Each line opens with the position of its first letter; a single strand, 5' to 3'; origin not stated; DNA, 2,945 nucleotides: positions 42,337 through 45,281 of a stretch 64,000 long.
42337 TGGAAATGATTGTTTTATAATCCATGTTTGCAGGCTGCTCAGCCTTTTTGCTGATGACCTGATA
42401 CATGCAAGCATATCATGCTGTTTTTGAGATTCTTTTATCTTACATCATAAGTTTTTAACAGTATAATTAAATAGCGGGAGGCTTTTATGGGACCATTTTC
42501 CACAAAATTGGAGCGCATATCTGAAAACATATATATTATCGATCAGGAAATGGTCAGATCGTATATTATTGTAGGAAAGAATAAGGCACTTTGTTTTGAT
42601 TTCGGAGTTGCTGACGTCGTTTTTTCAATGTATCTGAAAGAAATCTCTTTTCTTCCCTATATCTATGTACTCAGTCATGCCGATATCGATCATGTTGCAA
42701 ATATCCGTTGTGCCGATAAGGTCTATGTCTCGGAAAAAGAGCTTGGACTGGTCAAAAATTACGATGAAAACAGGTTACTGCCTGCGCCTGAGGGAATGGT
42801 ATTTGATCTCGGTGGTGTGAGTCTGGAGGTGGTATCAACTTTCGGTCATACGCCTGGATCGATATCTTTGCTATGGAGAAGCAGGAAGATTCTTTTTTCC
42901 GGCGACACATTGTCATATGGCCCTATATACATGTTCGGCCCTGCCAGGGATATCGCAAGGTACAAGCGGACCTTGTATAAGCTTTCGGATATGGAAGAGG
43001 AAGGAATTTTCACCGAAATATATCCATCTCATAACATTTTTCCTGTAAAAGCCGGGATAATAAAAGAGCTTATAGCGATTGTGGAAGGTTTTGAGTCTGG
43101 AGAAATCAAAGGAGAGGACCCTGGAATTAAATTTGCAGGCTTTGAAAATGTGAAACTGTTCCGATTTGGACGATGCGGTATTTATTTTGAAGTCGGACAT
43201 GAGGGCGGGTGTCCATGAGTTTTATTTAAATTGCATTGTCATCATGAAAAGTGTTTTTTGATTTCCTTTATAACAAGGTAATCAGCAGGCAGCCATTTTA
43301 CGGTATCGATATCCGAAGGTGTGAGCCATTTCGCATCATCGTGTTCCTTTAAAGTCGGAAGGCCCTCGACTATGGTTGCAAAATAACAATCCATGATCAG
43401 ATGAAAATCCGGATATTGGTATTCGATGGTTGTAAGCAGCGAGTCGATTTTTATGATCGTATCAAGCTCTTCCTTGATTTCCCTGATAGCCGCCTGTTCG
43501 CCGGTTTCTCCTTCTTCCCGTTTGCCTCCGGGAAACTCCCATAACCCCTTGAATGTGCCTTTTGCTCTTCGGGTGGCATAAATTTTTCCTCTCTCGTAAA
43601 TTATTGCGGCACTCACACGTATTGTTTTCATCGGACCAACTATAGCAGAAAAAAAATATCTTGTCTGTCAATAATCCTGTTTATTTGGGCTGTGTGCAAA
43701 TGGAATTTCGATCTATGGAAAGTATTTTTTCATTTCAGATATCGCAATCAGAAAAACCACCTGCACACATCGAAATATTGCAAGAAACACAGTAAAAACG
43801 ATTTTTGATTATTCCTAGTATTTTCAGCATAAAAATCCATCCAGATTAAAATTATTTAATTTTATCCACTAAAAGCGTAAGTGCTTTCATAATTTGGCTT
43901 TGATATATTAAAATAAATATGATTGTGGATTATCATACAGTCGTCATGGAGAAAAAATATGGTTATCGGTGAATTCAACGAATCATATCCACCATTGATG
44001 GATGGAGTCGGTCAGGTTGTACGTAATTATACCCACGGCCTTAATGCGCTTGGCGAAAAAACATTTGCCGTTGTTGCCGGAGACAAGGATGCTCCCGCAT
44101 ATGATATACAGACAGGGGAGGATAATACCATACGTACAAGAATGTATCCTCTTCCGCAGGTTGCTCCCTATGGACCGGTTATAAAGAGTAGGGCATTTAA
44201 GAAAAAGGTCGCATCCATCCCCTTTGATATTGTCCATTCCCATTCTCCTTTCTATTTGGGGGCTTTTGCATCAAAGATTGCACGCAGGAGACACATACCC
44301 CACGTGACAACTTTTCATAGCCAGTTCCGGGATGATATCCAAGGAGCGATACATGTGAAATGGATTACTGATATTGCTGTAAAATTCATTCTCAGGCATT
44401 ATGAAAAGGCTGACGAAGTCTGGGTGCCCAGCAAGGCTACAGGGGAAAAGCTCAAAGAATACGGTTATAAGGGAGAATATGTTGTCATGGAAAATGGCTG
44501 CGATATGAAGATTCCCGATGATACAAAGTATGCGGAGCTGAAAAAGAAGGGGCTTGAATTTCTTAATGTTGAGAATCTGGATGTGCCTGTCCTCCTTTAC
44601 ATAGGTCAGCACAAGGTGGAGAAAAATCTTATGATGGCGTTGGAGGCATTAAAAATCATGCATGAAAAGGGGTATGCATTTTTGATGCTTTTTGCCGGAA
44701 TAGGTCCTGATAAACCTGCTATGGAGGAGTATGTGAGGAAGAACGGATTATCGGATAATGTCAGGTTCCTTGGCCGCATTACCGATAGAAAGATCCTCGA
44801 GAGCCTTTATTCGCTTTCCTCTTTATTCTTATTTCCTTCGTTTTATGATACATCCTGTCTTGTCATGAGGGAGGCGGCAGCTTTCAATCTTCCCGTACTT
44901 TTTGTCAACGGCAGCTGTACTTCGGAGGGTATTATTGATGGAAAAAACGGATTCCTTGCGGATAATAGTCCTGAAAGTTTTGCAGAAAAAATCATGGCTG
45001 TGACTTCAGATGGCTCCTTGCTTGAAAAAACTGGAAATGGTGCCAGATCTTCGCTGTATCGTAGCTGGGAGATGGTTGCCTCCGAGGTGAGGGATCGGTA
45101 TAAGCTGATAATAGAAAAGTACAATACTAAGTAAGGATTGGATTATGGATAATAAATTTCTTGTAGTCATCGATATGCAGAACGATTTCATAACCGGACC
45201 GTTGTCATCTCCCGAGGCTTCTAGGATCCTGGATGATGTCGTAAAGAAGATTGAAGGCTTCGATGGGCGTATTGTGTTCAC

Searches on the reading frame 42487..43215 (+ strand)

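Call 66: search_protein_families(library=pfam, proteins=[window:42487-43215:+], max_evalue=0.00001)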
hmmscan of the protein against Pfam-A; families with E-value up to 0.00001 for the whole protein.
window:42487-43215:+ (243 aa): 2 families
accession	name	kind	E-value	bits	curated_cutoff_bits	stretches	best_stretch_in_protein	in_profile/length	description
PF00753.33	Lactamase_B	-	7.2e-11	42.8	22.7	1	62-164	49-177/196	Metallo-beta-lactamase superfamily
PF19583.5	ODP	-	9.8e-06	26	27.2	0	25-141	5-136/194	ODP family beta lactamase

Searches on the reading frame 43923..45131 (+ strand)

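Call 66: search_protein_families(library=pfam, proteins=[window:43923-45131:+], max_evalue=0.00001)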
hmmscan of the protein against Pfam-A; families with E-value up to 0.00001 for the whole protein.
window:43923-45131:+ (403 aa): 4 families
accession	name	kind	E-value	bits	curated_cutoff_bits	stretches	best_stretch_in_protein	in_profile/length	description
PF00534.26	Glycos_transf_1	-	3.1e-26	92.4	26.4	1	217-375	11-170/172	Glycosyl transferases group 1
PF13692.12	Glyco_trans_1_4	-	1.3e-22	81.1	27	1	222-362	2-141/142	Glycosyl transferases group 1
PF13439.12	Glyco_transf_4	-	1.3e-21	77.8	28.5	1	27-195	2-168/170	Glycosyltransferase Family 4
PF13579.12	Glyco_trans_4_4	-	9.1e-18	65.5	29.7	1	28-192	2-158/158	Glycosyl transferase 4-like domain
